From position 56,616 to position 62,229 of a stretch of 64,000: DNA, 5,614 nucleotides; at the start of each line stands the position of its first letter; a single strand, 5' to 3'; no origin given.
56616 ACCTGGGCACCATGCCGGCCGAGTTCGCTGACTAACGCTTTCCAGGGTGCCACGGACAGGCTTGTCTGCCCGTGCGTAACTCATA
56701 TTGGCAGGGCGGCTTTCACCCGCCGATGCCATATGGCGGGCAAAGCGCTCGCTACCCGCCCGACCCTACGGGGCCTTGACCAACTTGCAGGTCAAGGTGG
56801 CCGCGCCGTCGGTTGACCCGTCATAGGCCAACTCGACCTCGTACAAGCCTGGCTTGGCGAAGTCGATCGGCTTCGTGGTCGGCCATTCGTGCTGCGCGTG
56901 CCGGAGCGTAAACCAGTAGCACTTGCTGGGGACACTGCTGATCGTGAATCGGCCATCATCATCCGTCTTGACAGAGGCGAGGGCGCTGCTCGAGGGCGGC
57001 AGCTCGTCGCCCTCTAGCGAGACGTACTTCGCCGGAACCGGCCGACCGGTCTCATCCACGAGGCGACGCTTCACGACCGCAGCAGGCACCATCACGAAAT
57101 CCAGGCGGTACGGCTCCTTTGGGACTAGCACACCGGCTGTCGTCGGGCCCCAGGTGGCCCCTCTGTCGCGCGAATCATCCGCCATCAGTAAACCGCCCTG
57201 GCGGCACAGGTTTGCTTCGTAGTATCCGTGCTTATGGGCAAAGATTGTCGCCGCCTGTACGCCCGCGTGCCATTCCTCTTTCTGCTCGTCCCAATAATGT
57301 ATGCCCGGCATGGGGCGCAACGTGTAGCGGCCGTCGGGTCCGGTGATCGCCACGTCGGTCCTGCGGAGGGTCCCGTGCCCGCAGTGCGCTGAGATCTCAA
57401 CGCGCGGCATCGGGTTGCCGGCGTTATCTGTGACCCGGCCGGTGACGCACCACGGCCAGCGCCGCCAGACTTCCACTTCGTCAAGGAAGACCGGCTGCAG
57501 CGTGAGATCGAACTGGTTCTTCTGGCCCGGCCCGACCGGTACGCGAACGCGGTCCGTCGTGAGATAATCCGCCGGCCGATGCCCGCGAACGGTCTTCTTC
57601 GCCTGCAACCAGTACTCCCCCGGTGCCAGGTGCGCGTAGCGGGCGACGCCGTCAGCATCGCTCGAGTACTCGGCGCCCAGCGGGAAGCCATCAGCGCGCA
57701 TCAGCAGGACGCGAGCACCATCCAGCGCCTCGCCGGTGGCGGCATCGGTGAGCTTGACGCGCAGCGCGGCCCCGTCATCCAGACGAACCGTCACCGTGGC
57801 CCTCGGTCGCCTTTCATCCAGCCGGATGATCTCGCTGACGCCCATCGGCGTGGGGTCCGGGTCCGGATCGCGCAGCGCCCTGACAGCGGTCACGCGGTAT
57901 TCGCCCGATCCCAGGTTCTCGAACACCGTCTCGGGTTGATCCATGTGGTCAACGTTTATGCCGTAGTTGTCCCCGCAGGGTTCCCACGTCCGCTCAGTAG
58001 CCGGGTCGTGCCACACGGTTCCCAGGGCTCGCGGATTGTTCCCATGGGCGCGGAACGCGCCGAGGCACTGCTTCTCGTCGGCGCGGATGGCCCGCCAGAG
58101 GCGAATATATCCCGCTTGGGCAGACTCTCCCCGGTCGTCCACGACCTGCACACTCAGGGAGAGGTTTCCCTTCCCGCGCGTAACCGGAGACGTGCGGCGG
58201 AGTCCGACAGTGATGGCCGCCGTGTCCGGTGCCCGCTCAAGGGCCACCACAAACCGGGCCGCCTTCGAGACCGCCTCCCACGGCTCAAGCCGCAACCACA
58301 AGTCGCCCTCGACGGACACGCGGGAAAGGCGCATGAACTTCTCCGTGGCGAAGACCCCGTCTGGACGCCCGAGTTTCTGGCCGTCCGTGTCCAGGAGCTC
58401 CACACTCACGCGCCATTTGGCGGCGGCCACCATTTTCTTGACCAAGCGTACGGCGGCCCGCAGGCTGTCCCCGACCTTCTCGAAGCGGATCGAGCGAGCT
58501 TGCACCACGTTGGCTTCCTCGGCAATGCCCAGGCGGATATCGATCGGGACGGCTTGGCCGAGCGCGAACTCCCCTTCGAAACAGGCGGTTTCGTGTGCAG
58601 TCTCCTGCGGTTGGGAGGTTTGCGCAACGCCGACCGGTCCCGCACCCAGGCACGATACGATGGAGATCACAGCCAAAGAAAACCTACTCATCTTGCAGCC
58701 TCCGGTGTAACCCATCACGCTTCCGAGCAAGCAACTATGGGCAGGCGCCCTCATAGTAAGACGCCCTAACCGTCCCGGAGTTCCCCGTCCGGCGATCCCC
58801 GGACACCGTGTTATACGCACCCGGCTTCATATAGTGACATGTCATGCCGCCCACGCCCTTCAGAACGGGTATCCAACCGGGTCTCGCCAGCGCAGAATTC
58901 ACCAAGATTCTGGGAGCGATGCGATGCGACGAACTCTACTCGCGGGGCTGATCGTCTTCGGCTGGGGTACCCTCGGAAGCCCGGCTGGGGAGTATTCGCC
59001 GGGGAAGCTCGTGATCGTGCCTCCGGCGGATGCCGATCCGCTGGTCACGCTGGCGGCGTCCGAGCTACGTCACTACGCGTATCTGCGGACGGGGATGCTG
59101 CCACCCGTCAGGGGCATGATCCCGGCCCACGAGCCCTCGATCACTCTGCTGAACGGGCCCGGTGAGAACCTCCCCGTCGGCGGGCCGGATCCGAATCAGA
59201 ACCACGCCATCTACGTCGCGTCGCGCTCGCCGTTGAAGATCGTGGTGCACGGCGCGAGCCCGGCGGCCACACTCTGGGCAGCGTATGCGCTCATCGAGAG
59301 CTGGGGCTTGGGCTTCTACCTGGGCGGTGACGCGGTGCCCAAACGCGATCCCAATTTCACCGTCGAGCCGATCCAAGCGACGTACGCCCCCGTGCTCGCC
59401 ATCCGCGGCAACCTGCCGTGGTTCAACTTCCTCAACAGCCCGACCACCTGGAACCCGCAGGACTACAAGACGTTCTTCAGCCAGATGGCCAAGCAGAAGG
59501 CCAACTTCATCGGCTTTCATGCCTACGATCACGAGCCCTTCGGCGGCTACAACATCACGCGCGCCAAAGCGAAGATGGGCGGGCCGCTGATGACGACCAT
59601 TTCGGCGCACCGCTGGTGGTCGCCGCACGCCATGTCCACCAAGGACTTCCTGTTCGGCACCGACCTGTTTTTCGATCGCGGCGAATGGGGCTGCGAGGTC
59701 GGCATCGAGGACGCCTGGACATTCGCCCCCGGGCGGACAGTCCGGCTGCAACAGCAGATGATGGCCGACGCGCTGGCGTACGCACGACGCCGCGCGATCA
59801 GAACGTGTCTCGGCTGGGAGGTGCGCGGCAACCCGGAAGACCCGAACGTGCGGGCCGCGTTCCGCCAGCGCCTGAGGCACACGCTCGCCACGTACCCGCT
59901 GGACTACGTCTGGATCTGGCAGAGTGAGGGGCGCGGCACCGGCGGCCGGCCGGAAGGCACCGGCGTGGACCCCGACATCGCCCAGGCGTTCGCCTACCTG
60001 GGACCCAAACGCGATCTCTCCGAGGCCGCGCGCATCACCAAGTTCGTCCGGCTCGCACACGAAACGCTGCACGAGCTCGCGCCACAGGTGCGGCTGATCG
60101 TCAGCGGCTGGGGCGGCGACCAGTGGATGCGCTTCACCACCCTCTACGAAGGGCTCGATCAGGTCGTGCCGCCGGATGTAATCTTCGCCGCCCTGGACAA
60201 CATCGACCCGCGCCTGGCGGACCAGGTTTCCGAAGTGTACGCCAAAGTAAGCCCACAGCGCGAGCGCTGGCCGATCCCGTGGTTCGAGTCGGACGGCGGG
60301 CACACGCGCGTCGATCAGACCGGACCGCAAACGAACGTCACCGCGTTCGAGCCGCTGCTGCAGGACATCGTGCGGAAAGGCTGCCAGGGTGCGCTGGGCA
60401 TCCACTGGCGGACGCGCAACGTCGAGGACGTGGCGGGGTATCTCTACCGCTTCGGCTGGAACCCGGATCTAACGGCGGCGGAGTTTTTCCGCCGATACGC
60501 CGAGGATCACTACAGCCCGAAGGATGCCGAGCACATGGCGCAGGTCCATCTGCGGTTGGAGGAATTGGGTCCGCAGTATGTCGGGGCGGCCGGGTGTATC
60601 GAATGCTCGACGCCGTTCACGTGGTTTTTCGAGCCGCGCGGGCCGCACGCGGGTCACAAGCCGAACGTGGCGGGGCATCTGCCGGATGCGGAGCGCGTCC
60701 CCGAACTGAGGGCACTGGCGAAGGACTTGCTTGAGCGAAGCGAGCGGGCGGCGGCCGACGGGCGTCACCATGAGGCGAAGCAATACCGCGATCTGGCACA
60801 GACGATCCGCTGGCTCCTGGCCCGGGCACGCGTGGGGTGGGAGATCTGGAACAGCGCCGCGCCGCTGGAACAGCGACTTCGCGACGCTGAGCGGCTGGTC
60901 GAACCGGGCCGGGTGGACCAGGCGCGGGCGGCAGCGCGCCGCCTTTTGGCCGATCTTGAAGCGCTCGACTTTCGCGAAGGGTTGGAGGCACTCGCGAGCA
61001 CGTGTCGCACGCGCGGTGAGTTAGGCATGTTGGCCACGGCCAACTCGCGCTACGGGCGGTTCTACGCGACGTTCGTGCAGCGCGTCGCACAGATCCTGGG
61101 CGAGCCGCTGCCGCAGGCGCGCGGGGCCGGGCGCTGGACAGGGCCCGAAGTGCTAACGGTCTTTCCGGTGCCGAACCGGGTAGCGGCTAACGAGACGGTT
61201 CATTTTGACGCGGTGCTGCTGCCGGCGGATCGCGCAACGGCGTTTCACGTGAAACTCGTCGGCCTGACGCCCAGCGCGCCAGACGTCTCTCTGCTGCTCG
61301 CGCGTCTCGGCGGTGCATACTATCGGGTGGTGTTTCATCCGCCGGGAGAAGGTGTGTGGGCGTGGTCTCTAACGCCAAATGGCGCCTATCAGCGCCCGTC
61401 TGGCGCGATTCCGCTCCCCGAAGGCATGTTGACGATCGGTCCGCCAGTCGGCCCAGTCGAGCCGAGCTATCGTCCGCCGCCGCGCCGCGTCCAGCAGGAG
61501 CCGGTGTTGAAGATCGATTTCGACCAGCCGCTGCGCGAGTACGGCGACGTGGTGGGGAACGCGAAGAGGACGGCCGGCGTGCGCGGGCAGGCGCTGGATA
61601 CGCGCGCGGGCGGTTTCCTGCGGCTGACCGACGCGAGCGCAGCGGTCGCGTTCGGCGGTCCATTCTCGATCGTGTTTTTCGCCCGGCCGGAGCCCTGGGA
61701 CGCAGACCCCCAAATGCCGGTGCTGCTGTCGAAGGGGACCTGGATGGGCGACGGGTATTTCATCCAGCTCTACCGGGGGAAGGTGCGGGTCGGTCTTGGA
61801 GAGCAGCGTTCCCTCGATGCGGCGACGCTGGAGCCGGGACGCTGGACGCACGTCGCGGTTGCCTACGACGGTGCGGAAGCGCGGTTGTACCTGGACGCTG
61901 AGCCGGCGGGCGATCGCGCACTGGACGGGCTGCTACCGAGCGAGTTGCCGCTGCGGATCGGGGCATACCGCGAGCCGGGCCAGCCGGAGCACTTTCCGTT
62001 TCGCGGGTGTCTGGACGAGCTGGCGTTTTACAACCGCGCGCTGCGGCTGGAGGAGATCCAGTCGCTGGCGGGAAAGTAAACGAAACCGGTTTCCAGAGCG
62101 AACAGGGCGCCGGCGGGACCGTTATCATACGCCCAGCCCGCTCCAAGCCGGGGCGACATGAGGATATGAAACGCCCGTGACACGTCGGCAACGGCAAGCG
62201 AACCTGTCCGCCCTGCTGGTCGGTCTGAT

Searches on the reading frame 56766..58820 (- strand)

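Call 3: search_protein_families(library=pfam, proteins=[window:56766-58820:-], max_evalue=0.01)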
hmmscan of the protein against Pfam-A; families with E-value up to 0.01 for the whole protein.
window:56766-58820:- (684 aa): 8 families
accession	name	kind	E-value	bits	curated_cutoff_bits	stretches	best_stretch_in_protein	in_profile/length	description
PF13620.12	CarboxypepD_reg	-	4.3e-22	78.7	32.3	3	353-442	2-82/82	Carboxypeptidase regulatory-like domain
PF17802.7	SpaA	-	1.7e-08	35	23.1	1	353-414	3-65/91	Prealbumin-like fold domain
PF02369.22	Big_1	-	4.2e-06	27.2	34.9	0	459-500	21-63/93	Bacterial Ig-like domain (group 1)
PF10670.15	DUF4198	-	4.5e-06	27.4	34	0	352-408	148-206/209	Domain of unknown function (DUF4198)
PF24025.1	Ig_DR_A0283-like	-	0.00014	22.5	27.1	0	349-405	5-60/102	DR_A0283-like, Ig-like domain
PF11974.14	bMG3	-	0.0018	18.6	34.9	0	353-406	15-67/103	Bacterial alpha-2-macroglobulin MG3 domain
PF16381.10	Coatomer_g_Cpla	-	0.0024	18.4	31.2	1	44-112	34-101/115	Coatomer subunit gamma-1 C-terminal appendage platform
PF13715.12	CarbopepD_reg_2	-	0.005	17.3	32.2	0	616-638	27-49/88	CarboxypepD_reg-like domain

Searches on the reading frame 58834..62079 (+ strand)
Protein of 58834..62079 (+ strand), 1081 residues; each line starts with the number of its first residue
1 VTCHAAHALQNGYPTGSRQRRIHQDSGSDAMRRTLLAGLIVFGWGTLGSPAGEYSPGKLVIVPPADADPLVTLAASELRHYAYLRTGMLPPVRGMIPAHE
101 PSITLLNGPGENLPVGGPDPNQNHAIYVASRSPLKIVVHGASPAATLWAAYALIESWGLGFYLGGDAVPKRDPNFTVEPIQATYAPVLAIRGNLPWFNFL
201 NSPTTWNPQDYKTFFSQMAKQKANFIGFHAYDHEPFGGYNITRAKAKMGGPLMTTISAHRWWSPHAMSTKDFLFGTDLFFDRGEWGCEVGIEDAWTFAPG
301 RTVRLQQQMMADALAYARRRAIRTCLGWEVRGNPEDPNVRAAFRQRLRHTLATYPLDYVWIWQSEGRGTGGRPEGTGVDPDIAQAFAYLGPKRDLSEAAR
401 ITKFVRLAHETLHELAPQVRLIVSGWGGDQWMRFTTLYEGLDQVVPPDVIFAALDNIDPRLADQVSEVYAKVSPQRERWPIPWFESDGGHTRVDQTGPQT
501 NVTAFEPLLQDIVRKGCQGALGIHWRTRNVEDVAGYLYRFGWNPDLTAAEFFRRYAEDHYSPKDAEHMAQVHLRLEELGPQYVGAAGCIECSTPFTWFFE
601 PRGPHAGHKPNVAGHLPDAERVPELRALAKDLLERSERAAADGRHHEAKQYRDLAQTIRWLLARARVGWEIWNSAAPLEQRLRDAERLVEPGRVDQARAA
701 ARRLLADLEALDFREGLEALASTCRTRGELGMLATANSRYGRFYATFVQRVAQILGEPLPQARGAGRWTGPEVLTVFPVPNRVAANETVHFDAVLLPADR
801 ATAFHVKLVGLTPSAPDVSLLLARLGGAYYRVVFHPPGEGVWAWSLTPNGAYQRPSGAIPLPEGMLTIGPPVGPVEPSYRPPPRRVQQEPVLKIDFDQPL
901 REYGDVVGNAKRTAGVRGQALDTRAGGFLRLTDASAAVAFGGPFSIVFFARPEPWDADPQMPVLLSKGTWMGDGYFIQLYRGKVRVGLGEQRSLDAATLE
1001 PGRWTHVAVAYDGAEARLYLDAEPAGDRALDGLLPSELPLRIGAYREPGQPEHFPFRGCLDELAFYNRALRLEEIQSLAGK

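Call 3: search_protein_families(library=pfam, proteins=[window:58834-62079:+], max_evalue=0.01)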
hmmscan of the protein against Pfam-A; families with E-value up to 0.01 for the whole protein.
window:58834-62079:+ (1081 aa): 2 families
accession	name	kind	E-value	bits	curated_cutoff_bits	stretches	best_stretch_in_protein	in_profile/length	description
PF13385.13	Laminin_G_3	-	7e-17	62.4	27.6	1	937-1076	13-151/151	Concanavalin A-like lectin/glucanases superfamily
PF02210.31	Laminin_G_2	-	0.00017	22.5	22.9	1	985-1065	35-123/126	Laminin G domain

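Call 67: find_encoding_contigs(protein=window:58924-62079:+, flank=10000, max_places=3)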
Protein window:58924-62079:+ (1051 aa): 2 contigs read that carry it; 2 places shown.
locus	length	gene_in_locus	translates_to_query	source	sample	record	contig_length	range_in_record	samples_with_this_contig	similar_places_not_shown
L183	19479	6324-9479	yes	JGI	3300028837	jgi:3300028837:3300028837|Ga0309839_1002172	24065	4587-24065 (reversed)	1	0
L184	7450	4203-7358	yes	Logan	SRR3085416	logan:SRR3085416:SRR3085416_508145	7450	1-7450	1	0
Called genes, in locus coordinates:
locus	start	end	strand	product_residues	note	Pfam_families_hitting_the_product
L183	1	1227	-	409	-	?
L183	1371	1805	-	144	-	PF04965:GPW_gp25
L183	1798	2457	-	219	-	-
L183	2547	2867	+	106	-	PF06127:Mpo1-like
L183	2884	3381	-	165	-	PF01740:STAS (weak)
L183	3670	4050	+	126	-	PF02629:CoA_binding (weak), PF13380:CoA_binding_2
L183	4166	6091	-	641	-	PF02369:Big_1 (faint), PF10670:DUF4198 (faint), PF13620:CarboxypepD_reg (weak), PF17802:SpaA (weak)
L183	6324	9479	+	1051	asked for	PF13385:Laminin_G_3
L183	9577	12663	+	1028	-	PF05226:CHASE2, PF00211:Guanylate_cyc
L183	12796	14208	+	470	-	PF00342:PGI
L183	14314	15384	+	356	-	PF00483:NTP_transferase, PF22640:ManC_GMP_beta-helix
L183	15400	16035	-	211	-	PF01810:LysE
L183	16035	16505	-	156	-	PF04073:tRNA_edit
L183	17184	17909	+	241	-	-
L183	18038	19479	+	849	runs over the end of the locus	PF00082:Peptidase_S8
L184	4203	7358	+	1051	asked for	PF13385:Laminin_G_3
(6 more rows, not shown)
